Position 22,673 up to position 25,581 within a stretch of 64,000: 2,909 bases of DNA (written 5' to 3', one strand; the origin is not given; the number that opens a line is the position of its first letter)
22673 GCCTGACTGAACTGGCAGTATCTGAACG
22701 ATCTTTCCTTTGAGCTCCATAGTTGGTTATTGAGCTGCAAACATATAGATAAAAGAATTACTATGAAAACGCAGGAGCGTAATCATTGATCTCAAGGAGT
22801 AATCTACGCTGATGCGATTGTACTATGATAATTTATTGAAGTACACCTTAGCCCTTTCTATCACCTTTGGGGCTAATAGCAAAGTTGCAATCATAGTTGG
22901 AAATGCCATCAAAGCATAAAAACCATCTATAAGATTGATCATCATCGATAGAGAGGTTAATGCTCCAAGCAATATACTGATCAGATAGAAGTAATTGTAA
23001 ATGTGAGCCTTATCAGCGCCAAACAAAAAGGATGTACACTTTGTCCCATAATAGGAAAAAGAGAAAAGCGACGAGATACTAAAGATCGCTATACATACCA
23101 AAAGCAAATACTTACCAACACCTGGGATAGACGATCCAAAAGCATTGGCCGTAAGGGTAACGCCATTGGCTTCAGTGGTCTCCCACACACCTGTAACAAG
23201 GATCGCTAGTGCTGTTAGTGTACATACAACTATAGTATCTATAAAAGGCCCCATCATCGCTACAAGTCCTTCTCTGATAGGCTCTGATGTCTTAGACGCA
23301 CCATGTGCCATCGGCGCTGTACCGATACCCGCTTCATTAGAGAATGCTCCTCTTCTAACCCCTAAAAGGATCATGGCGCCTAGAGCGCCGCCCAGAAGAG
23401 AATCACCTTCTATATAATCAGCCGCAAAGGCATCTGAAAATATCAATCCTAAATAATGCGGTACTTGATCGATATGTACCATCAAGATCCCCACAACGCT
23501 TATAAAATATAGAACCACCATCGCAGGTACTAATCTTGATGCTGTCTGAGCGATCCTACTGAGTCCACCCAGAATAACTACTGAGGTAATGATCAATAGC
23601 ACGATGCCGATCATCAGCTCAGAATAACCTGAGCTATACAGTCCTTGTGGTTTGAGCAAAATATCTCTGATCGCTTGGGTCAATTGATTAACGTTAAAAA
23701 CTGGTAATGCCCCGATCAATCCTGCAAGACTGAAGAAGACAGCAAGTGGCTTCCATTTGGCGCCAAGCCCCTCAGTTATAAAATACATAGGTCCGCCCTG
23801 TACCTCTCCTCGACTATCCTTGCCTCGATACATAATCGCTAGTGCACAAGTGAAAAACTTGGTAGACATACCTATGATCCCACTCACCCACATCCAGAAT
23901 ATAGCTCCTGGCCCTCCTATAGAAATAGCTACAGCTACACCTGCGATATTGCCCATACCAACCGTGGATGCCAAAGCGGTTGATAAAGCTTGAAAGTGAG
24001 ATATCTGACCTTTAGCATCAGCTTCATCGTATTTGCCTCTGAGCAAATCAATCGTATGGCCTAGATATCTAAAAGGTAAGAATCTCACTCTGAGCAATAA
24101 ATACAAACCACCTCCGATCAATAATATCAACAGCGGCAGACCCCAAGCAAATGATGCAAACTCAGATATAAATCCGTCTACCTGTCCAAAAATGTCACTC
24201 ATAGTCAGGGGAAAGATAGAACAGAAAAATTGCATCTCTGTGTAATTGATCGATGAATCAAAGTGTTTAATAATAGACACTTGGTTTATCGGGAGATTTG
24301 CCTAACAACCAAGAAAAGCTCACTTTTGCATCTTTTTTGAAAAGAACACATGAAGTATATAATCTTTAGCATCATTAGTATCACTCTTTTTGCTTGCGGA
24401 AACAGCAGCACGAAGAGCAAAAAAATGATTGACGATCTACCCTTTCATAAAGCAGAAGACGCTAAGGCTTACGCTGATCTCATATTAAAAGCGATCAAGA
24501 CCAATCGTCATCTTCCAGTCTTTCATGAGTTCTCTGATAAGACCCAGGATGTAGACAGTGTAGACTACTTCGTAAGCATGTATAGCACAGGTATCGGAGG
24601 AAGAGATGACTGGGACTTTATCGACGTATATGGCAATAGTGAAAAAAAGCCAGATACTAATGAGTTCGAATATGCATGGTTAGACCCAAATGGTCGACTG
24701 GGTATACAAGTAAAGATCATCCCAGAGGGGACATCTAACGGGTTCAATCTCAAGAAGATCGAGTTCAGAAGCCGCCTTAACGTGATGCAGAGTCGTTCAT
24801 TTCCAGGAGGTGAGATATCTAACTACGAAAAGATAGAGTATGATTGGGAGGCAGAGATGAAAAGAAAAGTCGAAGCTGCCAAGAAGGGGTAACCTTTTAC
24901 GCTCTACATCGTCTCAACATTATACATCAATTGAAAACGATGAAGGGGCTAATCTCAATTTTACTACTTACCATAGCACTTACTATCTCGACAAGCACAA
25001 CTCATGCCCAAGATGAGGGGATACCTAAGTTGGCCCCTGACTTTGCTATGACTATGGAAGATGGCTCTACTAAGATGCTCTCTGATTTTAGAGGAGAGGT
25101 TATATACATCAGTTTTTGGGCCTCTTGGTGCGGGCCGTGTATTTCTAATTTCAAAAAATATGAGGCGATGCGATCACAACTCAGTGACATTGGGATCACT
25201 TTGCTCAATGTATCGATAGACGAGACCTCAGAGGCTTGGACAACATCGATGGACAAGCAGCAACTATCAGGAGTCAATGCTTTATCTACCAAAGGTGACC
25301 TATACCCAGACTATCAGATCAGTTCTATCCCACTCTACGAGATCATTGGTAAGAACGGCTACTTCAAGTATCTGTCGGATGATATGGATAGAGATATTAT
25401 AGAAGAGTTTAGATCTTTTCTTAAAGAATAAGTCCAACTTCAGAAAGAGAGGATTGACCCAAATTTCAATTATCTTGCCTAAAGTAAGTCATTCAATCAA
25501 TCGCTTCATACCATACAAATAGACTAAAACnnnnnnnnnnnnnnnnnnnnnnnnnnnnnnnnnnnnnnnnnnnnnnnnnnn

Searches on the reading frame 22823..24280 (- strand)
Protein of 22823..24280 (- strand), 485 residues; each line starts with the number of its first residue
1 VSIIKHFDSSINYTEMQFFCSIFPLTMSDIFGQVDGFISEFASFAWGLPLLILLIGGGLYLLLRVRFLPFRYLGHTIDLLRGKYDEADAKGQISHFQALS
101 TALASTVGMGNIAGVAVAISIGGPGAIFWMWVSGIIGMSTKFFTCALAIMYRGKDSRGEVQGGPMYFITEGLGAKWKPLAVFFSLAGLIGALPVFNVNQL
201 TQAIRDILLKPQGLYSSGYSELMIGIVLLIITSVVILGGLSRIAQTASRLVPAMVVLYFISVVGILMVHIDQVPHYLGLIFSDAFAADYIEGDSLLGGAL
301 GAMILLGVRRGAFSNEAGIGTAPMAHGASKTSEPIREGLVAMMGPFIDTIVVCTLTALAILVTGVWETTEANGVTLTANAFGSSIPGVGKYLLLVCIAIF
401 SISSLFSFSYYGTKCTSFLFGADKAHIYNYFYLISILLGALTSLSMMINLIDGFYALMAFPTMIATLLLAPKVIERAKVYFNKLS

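Call 68: search_protein_families(library=pfam, proteins=[window:22823-24280:-], max_evalue=0.0001)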
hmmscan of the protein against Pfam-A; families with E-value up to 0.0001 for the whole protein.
window:22823-24280:- (485 aa): 1 family
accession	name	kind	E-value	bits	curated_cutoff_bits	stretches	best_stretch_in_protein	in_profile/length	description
PF01235.23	Na_Ala_symp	-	1.4e-122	410.2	24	1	86-483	6-382/392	Sodium:alanine symporter family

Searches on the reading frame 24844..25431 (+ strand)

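Call 68: search_protein_families(library=pfam, proteins=[window:24844-25431:+], max_evalue=0.0001)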
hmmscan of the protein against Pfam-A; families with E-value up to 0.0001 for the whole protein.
window:24844-25431:+ (195 aa): 4 families
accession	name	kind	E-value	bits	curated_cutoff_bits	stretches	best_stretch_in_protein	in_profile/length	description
PF00578.27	AhpC-TSA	-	6.2e-12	46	26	1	62-159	3-100/124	AhpC/TSA family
PF08534.16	Redoxin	-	1.1e-11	45.2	26.6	1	64-177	6-131/148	Redoxin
PF13905.12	Thioredoxin_8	-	3.3e-07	31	27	1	84-173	1-93/94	Thioredoxin-like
PF00085.26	Thioredoxin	-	7.8e-07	29.5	23.5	1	85-131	19-64/103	Thioredoxin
